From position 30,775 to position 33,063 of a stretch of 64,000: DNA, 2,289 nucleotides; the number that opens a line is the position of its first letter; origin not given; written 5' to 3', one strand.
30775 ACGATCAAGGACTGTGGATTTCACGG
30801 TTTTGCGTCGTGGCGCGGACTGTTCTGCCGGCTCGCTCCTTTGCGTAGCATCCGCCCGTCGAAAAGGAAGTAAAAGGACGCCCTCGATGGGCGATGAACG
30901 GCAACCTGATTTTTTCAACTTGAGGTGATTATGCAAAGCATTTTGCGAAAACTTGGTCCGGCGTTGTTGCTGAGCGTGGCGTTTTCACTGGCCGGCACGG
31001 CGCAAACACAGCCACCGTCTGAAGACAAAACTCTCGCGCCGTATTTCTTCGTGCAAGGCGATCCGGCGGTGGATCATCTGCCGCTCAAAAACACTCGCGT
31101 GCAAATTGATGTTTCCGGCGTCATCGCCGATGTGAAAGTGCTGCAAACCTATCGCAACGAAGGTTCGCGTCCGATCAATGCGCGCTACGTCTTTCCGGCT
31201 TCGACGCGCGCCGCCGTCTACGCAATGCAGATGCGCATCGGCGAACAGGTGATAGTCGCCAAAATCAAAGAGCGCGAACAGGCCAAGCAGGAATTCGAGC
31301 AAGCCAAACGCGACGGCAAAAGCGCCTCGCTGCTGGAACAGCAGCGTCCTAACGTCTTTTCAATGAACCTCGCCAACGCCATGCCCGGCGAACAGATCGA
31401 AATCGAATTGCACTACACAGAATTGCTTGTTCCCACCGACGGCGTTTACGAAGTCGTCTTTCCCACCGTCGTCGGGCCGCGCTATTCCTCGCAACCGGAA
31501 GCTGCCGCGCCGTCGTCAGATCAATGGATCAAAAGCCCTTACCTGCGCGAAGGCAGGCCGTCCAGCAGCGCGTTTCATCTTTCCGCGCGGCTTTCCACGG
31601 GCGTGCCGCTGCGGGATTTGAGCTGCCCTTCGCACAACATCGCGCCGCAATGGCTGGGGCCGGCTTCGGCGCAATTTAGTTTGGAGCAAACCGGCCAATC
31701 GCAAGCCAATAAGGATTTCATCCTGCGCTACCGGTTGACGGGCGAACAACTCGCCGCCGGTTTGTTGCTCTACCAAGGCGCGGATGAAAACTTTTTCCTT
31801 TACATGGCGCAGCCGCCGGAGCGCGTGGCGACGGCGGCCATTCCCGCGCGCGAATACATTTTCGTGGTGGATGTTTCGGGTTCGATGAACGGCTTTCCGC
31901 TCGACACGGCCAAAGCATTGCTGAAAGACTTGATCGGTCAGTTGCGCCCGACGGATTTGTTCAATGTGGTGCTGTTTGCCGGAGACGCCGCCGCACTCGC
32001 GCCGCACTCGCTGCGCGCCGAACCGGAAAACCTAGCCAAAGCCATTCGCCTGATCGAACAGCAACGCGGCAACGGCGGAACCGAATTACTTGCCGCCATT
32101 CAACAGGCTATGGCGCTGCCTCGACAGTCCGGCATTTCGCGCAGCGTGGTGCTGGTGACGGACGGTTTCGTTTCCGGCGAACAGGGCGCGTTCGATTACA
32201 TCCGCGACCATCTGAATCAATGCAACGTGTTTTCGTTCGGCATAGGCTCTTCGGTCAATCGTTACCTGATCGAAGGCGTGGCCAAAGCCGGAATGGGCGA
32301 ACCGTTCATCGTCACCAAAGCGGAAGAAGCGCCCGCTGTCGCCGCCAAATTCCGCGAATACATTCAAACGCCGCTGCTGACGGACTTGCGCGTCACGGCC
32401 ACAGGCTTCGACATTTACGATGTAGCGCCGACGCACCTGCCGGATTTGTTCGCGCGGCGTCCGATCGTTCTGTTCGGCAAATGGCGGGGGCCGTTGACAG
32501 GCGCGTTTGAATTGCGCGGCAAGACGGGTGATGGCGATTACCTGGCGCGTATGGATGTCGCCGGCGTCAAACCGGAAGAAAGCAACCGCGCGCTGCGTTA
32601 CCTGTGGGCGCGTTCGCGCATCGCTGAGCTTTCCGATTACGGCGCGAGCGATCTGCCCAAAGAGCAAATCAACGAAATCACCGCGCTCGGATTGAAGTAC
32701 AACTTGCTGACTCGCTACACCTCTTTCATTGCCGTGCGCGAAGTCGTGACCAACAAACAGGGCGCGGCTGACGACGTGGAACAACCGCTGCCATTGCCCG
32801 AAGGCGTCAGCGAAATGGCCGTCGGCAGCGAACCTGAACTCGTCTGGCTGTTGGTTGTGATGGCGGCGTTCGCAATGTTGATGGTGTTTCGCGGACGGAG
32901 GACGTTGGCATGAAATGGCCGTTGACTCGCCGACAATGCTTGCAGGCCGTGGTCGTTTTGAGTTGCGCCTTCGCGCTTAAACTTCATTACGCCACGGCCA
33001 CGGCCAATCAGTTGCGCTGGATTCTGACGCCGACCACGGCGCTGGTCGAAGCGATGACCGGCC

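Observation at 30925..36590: Dedicated substrate-exosortase operon: VIT-vWA protein, mini-exosortase, EpsI-like protein, flotillin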

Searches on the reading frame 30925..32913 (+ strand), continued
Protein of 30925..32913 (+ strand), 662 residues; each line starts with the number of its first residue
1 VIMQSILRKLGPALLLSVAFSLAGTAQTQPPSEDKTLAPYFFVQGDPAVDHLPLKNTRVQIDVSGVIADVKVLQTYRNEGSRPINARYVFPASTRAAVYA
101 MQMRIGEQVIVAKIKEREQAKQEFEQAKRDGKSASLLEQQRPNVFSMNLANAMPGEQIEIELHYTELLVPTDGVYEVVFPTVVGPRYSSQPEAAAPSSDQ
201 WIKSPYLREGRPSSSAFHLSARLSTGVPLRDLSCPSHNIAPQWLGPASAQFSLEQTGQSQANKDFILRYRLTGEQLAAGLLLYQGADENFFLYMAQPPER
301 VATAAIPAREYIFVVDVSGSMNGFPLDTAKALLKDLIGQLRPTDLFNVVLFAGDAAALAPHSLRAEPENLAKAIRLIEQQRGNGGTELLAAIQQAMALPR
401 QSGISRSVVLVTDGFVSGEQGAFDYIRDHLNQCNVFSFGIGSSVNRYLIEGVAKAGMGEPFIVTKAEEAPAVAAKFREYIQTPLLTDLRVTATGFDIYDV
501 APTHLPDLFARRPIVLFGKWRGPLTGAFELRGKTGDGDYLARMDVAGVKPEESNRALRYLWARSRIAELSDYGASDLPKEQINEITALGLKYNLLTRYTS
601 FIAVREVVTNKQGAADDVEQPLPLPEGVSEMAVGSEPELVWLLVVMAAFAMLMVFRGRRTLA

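Call 40: find_encoding_contigs(protein=P0380, flank=10000, max_places=3)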
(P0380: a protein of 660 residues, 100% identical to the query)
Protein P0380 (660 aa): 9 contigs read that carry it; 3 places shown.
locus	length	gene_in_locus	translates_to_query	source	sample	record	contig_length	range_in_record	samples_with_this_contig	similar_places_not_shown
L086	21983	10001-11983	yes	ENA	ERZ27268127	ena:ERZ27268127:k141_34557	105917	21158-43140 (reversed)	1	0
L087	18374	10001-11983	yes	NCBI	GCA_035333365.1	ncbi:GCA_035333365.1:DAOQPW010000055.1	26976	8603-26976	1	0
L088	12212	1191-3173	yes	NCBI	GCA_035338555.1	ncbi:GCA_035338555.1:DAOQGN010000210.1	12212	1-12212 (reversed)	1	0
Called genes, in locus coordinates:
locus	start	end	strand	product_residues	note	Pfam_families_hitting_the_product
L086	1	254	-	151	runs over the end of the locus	PF12893:Lumazine_bd_2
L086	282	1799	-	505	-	PF00392:GntR, PF00155:Aminotran_1_2, PF12897:Asp_aminotransf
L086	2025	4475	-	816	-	PF12704:MacB_PCD, PF02687:FtsX, PF12704:MacB_PCD, PF02687:FtsX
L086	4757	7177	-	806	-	PF12704:MacB_PCD, PF02687:FtsX, PF12704:MacB_PCD, PF02687:FtsX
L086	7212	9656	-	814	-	PF12704:MacB_PCD, PF02687:FtsX, PF12704:MacB_PCD, PF02687:FtsX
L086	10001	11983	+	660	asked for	PF08487:VIT, PF13757:VIT_2, PF00092:VWA, PF05762:VWA_CoxE (weak), PF13519:VWA_2, PF13768:VWA_3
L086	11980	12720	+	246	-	-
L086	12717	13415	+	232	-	-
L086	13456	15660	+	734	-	PF01145:Band_7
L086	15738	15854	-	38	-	-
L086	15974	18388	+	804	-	PF12704:MacB_PCD, PF02687:FtsX, PF12704:MacB_PCD, PF02687:FtsX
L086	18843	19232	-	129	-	-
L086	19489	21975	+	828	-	PF12704:MacB_PCD, PF02687:FtsX, PF12704:MacB_PCD, PF02687:FtsX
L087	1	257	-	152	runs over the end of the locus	PF12893:Lumazine_bd_2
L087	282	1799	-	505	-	PF00392:GntR, PF00155:Aminotran_1_2, PF12897:Asp_aminotransf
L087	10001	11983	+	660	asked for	PF08487:VIT, PF13757:VIT_2, PF00092:VWA, PF05762:VWA_CoxE (weak), PF13519:VWA_2, PF13768:VWA_3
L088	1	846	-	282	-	PF12704:MacB_PCD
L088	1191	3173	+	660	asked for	PF08487:VIT, PF13757:VIT_2, PF00092:VWA, PF05762:VWA_CoxE (weak), PF13519:VWA_2, PF13768:VWA_3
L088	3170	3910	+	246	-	-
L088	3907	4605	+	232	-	-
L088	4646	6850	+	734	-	PF01145:Band_7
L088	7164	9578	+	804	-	PF12704:MacB_PCD, PF02687:FtsX, PF12704:MacB_PCD, PF02687:FtsX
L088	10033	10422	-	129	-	-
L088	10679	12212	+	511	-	PF12704:MacB_PCD, PF02687:FtsX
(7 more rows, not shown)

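Call 66: search_protein_families(library=padloc, proteins=[window:30931-32910:+], max_evalue=0.01)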
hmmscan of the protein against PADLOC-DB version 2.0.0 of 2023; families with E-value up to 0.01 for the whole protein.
window:30931-32910:+ (660 aa): 0 families

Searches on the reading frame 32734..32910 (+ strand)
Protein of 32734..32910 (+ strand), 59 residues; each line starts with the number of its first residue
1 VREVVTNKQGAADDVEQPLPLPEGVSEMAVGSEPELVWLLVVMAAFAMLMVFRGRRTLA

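Call 5: search_protein_families(library=ncbifam, proteins=[window:32734-32910:+], max_evalue=10)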
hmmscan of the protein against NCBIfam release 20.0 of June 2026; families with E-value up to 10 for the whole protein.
seq(59 aa): 1 family
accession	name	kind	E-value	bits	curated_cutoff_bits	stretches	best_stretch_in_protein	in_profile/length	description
NF033191.4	JDVT-CTERM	domain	1.3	9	27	1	38-56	16-34/35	JDVT-CTERM domain-containing protein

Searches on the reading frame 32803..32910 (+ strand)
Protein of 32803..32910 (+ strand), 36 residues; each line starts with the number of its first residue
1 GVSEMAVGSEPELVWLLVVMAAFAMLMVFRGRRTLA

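Call 5: search_protein_families(library=ncbifam, proteins=[window:32803-32910:+], max_evalue=10)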
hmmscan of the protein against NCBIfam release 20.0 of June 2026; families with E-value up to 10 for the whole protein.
seq(36 aa): 1 family
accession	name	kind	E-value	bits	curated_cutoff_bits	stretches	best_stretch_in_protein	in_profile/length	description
NF033191.4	JDVT-CTERM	domain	0.18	11.7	27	1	15-33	16-34/35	JDVT-CTERM domain-containing protein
